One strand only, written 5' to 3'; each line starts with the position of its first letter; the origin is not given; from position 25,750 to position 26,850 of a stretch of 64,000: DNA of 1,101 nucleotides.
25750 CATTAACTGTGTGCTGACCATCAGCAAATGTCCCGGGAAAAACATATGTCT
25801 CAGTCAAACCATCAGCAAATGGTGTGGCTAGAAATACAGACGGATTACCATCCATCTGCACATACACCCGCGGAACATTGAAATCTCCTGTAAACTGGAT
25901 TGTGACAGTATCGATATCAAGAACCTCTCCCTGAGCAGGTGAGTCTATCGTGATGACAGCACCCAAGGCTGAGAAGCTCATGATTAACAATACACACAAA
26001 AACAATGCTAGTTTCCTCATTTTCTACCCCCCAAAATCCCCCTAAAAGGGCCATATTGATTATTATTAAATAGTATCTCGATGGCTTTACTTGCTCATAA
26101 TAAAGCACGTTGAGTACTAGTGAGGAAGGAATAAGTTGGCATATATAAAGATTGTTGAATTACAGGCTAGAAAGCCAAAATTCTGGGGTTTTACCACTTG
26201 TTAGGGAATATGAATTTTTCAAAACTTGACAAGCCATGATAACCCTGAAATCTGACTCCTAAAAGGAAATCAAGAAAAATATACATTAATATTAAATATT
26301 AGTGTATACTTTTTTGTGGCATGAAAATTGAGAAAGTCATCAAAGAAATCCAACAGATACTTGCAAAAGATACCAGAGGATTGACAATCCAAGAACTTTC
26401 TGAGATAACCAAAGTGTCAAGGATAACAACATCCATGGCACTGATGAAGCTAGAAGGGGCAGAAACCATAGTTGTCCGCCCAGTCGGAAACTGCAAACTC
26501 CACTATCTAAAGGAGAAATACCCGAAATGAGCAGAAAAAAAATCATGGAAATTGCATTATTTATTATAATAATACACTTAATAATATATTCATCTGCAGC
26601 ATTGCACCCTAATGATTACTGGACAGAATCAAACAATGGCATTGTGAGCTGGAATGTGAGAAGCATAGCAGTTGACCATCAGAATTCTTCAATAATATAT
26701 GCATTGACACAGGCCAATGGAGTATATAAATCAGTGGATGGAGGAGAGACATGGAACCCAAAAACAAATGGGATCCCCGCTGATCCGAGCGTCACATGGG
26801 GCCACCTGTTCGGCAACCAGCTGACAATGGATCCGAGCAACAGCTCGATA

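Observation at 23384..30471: Second case of a small DNA-binding gene overlapping a giant surface-protein gene, divergent from a MopE-like repeat protein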

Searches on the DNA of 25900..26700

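Call 73: search_rna_families(source=window, start=25900, end=26700, threshold=evalue, max_evalue=1)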
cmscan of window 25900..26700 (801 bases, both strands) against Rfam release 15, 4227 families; matches with E-value up to 1: 2.
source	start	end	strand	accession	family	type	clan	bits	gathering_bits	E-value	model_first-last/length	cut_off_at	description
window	25912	25974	+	RF01310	sR7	Gene; snRNA; snoRNA; CD-box;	-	21.8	37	0.015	1-57/57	no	Small nucleolar RNA sR7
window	26381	26426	+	RF03049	RAGATH-24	Gene; sRNA;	-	20.6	45.3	0.22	1-103/103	no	RAGATH-24 RNA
